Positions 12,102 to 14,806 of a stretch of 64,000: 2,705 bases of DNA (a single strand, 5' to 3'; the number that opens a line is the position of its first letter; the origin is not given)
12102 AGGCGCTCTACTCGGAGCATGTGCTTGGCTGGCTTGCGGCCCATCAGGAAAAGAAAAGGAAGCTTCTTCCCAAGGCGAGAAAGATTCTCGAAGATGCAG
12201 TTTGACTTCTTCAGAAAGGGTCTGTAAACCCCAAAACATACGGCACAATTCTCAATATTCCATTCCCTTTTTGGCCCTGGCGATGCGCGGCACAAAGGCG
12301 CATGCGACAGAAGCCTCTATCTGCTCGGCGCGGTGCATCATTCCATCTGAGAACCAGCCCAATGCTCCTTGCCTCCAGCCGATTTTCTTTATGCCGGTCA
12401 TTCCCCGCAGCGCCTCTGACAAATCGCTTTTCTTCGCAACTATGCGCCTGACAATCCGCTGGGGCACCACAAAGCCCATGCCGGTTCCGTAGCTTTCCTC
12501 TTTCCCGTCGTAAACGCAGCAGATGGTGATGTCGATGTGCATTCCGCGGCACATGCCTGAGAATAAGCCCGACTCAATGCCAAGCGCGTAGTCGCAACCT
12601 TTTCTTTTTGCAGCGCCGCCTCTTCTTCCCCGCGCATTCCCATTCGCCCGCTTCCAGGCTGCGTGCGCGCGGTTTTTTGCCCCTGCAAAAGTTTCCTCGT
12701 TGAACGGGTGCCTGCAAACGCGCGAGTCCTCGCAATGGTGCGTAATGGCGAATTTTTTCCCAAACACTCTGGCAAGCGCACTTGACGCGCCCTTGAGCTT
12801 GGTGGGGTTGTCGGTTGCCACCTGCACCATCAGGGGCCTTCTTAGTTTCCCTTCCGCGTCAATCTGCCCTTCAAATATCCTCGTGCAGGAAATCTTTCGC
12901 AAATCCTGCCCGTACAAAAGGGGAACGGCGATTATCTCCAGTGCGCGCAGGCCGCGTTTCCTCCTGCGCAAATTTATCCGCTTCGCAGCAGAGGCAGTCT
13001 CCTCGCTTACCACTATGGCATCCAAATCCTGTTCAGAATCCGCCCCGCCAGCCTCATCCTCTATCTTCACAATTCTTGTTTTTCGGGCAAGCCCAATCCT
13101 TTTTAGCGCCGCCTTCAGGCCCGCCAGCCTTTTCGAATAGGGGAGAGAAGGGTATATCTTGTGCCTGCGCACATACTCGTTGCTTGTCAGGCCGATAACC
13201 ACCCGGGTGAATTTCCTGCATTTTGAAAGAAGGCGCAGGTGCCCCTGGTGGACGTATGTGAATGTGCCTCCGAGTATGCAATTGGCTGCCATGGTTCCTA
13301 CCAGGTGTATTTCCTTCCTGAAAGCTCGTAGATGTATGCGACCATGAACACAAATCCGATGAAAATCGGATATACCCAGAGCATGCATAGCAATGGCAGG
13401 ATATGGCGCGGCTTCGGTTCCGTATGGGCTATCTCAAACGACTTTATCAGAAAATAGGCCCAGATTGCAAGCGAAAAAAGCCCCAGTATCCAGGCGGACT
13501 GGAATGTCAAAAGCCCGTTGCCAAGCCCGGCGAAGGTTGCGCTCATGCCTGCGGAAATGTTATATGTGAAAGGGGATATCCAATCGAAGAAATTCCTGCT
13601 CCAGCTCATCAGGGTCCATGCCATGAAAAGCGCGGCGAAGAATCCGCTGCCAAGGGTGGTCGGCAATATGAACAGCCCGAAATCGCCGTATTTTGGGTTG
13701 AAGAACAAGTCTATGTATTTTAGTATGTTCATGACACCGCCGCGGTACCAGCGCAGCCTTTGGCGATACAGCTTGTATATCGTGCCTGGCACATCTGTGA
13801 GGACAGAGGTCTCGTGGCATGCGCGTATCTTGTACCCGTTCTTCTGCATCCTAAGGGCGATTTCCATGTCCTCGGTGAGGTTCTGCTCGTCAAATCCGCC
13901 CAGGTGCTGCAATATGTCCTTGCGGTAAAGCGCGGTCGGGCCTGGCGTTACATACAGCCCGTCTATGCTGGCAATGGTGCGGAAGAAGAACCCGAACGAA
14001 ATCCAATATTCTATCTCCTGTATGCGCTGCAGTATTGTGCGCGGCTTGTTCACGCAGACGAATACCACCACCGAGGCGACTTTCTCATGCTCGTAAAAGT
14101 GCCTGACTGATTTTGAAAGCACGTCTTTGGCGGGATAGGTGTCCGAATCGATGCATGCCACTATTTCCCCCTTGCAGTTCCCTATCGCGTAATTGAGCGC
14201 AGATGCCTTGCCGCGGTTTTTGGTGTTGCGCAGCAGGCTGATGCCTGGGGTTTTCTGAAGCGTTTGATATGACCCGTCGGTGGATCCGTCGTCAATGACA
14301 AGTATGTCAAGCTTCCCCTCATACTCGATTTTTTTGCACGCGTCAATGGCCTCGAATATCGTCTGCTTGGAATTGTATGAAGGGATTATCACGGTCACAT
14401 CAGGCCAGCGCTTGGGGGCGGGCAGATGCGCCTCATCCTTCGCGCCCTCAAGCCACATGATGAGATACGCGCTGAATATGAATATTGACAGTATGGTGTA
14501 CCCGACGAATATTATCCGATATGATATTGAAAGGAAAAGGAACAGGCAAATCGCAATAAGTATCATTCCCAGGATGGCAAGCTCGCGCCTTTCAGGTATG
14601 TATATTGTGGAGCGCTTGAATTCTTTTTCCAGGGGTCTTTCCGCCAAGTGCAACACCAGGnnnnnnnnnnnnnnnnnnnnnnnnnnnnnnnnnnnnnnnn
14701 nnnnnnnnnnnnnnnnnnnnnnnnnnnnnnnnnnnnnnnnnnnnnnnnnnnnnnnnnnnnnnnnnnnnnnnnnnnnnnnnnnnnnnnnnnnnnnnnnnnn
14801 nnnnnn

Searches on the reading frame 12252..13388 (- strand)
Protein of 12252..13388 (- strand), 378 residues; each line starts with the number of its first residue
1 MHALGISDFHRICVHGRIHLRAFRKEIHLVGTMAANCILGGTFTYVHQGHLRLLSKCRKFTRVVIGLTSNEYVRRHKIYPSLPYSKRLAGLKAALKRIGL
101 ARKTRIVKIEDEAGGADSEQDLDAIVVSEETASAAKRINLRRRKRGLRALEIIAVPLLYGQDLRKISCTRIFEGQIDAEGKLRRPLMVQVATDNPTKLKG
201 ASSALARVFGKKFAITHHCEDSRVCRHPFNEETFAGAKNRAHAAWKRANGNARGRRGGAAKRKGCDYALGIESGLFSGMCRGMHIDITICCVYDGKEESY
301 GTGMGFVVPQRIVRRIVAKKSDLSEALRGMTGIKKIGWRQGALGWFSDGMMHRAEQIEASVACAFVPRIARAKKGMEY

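Call 41: search_protein_families(library=pfam, proteins=[window:12252-13388:-], max_evalue=0.0001)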
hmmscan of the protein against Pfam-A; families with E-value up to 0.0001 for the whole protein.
window:12252-13388:- (378 aa): 2 families
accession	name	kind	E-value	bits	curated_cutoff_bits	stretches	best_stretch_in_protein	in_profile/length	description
PF01931.24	NTPase_I-T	-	8.8e-32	110.6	25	1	191-369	1-162/162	Protein of unknown function DUF84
PF01467.32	CTP_transf_like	-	7.4e-09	36.4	21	1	38-171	1-130/133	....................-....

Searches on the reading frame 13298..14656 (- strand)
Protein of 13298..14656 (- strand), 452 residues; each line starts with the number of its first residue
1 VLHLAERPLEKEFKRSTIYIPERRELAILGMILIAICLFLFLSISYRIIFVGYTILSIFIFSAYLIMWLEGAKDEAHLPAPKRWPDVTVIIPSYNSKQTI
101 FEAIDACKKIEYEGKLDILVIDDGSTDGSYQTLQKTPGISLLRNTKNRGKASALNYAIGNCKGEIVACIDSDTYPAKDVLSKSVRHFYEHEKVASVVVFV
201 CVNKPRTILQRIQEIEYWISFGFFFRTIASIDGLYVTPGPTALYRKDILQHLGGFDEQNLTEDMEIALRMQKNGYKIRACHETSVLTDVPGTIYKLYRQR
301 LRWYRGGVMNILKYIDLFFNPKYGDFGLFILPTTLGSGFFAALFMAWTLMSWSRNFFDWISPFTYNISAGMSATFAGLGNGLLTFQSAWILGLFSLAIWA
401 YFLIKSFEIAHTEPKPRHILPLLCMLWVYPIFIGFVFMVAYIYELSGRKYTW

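Call 41: search_protein_families(library=pfam, proteins=[window:13298-14656:-], max_evalue=0.0001)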
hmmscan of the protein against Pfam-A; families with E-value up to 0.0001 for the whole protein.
window:13298-14656:- (452 aa): 5 families
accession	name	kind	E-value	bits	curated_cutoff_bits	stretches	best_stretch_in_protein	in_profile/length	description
PF00535.33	Glycos_transf_2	-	1.4e-31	110.1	23.3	1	88-252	1-167/168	Glycosyl transferase family 2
PF13641.12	Glyco_tranf_2_3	-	3.6e-25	89.8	27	1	85-306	1-230/230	Glycosyltransferase like family 2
PF13632.12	Glyco_trans_2_3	-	1e-22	81.4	27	1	165-368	1-183/198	Glycosyl transferase family group 2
PF13506.12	Glyco_transf_21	-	3.7e-12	46.5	21.7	1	150-304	18-173/174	Glycosyl transferase family 21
PF10111.15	Glyco_tranf_2_2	-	6.5e-12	46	27.3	1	88-273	1-202/276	Glycosyltransferase like family 2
